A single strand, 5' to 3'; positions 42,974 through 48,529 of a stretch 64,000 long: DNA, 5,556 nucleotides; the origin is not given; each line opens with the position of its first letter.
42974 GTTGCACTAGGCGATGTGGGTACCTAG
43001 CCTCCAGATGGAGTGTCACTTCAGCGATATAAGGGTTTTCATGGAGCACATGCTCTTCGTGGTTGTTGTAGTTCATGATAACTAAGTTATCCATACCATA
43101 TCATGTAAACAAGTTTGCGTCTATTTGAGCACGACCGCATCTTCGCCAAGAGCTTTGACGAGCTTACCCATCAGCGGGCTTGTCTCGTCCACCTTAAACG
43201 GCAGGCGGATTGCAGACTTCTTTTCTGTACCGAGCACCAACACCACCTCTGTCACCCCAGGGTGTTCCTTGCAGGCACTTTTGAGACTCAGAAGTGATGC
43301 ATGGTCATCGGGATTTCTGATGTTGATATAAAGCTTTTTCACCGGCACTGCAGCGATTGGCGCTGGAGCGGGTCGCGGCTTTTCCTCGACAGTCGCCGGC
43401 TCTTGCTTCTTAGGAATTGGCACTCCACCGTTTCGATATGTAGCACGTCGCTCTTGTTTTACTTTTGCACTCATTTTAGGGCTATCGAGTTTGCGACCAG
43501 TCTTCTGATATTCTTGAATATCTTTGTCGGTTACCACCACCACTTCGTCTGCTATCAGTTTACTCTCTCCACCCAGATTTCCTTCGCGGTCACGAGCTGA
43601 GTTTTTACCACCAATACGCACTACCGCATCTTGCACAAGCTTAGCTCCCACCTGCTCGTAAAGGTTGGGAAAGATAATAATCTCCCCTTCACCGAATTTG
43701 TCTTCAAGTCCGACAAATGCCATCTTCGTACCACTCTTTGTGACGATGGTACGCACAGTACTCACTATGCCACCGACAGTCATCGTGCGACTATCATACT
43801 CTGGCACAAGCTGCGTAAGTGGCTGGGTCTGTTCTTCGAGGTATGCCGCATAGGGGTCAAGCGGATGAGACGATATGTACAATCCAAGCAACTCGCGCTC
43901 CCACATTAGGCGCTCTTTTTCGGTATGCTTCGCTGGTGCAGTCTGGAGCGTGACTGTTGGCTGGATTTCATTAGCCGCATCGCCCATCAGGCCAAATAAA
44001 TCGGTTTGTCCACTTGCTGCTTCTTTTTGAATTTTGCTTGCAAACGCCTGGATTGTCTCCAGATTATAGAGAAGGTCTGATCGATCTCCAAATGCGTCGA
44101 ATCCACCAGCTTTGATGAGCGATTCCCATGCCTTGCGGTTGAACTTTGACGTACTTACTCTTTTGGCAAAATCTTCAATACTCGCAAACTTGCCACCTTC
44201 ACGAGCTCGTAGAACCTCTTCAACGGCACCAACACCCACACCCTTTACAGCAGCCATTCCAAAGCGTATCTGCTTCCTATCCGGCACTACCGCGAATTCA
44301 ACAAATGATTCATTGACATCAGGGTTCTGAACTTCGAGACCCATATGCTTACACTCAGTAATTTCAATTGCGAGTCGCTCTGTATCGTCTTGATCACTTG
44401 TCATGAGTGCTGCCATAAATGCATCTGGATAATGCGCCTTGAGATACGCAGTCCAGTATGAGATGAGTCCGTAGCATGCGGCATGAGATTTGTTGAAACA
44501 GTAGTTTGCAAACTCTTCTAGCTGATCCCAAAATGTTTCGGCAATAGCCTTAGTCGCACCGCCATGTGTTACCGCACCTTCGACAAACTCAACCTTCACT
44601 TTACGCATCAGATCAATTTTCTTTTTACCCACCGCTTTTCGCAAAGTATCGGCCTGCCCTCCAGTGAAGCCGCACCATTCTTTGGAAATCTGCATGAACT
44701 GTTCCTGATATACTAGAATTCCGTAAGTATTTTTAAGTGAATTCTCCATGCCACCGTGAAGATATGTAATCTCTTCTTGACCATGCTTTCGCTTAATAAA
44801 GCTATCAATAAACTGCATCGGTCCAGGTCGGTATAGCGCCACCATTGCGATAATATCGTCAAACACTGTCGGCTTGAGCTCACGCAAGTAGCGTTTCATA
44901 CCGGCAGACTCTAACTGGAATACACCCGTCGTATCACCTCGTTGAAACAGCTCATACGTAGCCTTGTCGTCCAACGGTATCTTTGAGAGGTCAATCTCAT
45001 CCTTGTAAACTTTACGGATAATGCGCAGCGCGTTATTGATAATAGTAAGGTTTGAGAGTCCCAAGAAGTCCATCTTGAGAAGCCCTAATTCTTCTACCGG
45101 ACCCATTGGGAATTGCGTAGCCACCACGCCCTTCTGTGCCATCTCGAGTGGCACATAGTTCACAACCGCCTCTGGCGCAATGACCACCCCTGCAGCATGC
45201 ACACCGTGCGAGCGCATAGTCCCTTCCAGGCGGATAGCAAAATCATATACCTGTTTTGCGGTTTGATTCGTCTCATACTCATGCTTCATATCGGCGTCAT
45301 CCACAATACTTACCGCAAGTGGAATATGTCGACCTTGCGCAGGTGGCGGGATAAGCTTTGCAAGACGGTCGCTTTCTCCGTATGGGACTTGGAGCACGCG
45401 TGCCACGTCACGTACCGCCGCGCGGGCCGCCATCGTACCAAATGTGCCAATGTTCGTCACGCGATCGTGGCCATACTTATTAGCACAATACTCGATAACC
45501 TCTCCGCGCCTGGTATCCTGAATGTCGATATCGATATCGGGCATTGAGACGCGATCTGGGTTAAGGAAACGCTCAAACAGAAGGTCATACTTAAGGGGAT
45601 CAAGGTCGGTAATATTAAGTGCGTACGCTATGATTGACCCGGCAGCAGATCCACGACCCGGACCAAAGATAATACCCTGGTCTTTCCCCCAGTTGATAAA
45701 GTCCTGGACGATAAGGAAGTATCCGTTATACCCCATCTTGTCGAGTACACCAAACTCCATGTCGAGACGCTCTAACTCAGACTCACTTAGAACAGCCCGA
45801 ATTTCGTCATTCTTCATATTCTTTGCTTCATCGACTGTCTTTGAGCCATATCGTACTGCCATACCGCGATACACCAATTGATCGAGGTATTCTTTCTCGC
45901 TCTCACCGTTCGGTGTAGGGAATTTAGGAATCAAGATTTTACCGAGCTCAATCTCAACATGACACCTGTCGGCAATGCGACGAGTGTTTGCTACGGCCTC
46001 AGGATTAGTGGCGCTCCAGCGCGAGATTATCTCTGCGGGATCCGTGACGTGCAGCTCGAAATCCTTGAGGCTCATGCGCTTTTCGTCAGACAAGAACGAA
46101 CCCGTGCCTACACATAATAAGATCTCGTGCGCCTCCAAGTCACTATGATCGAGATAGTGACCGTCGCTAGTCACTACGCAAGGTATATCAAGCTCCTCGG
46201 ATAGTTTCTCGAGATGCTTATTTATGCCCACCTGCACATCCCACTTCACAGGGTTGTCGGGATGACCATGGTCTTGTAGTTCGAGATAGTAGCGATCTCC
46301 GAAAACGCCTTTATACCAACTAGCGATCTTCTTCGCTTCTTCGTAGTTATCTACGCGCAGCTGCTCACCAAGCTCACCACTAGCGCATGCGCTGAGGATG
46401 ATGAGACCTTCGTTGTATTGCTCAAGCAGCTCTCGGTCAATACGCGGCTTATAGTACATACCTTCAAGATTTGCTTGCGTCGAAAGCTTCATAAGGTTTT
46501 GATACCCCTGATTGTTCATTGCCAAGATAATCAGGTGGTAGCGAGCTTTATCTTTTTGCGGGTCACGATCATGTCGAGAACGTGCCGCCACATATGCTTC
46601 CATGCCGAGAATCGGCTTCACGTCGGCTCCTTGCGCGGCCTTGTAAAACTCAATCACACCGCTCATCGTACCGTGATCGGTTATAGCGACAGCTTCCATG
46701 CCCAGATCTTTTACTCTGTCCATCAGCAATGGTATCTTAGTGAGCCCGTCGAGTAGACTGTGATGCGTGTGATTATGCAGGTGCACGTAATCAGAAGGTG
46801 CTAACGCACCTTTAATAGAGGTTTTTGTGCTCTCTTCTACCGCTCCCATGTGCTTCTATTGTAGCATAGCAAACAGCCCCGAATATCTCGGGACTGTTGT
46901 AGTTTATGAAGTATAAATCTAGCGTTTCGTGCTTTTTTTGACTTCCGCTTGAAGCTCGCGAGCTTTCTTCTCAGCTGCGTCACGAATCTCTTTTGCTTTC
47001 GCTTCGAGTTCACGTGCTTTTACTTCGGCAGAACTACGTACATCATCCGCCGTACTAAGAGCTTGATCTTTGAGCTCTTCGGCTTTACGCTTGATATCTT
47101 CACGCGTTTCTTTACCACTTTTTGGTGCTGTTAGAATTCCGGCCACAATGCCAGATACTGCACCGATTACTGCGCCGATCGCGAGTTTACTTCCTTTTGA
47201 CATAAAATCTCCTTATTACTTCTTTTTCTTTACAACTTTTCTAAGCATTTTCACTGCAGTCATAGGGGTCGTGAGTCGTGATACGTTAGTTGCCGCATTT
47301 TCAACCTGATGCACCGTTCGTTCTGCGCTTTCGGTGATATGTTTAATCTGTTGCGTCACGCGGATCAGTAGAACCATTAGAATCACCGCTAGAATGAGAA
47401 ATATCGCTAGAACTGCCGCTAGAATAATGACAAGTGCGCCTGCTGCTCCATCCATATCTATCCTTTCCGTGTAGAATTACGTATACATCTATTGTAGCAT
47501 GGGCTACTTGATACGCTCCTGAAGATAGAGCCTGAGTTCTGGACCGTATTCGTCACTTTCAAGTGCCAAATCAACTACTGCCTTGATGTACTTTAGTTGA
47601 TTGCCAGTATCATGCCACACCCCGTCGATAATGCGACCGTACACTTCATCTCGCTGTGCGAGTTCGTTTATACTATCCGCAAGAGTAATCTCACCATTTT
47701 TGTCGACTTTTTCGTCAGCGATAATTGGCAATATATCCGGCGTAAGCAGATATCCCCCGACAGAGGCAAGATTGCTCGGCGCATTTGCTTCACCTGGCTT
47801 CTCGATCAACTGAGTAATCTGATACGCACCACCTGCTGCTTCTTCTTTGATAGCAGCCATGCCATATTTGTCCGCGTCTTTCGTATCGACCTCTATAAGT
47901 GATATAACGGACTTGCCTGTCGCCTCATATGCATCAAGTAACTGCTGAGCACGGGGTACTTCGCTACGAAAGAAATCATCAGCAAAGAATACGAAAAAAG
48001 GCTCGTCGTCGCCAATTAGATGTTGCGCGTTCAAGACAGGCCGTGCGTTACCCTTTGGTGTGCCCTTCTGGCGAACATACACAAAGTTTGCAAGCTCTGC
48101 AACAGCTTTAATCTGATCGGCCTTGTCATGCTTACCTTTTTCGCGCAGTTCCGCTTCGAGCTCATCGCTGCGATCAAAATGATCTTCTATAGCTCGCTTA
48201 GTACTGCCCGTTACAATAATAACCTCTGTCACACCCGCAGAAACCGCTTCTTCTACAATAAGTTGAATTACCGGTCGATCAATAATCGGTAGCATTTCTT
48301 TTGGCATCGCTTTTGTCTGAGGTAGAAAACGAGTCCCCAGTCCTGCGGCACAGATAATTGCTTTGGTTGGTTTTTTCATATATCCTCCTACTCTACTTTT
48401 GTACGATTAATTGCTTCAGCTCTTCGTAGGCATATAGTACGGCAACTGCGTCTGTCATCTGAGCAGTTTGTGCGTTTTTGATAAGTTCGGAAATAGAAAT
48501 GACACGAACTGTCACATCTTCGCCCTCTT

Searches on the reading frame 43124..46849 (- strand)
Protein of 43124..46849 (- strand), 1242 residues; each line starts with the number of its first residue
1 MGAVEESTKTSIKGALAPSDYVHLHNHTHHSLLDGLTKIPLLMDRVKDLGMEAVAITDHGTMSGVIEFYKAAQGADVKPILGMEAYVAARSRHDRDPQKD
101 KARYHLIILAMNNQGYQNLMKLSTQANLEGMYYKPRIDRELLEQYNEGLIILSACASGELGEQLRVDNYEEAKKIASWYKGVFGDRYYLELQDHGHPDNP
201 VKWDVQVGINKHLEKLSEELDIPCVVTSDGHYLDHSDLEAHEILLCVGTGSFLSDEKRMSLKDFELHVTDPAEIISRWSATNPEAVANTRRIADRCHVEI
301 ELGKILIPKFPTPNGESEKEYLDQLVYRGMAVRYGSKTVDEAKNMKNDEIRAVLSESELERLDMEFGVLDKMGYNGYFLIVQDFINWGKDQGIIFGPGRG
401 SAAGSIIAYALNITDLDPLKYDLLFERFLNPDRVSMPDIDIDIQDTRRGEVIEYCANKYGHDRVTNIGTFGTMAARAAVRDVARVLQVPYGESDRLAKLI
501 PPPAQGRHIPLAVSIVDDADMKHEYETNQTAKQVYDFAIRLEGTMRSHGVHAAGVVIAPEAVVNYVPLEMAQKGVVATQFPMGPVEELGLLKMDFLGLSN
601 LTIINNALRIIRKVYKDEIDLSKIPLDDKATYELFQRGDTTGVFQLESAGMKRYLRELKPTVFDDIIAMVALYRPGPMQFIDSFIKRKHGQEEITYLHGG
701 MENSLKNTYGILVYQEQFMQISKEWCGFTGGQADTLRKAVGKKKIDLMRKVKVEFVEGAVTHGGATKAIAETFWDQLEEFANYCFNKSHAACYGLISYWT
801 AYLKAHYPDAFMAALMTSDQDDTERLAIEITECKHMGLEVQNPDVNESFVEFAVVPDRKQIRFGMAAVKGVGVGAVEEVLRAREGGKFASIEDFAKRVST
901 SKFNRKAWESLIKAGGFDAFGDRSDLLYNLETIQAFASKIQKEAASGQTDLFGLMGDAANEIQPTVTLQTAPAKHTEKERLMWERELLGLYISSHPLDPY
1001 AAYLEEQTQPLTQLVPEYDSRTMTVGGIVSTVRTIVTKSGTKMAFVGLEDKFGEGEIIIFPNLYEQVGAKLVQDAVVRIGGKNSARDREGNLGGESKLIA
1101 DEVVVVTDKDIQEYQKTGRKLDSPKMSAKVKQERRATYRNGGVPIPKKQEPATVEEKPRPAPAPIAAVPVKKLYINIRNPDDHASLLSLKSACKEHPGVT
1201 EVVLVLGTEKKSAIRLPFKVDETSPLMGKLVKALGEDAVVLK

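Call 70: search_protein_families(library=pfam, proteins=[window:43124-46849:-], max_evalue=0.0001)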
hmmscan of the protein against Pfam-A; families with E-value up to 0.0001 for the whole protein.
window:43124-46849:- (1242 aa): 5 families
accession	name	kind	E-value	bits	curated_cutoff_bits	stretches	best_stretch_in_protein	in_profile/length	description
PF07733.18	DNA_pol3_alpha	-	3.3e-92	309.2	23.9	1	321-597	2-260/260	Bacterial DNA polymerase III alpha NTPase domain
PF17657.6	DNA_pol3_finger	-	1.3e-62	210.4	22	1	600-762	1-165/166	Bacterial DNA polymerase III alpha subunit finger domain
PF02811.25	PHP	-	4.3e-55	187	26.4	1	23-194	1-164/164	PHP domain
PF14579.12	HHH_6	-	4.6e-26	91.3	25.6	1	837-924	1-88/90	Helix-hairpin-helix motif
PF01336.31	tRNA_anti-codon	-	4e-07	30.3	27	1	1024-1105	2-74/75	OB-fold nucleic acid binding domain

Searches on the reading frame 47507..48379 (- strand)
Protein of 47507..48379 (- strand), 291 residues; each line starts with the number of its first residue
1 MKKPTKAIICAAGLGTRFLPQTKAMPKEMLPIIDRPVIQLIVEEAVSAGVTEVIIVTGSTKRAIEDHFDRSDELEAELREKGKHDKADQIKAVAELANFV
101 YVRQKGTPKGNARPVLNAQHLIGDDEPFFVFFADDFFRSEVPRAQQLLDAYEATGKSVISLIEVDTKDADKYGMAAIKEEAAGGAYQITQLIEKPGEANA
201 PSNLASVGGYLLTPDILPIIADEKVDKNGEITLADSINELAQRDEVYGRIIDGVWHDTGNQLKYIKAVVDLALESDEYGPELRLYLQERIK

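Call 70: search_protein_families(library=pfam, proteins=[window:47507-48379:-], max_evalue=0.0001)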
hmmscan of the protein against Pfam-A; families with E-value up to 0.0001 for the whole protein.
window:47507-48379:- (291 aa): 2 families
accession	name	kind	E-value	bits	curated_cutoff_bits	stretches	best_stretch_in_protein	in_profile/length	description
PF00483.29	NTP_transferase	-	1.3e-34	120.3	21.2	1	6-270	1-241/245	Nucleotidyl transferase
PF12804.13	NTP_transf_3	-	7.9e-06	26.6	27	1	7-67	1-54/160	MobA-like NTP transferase domain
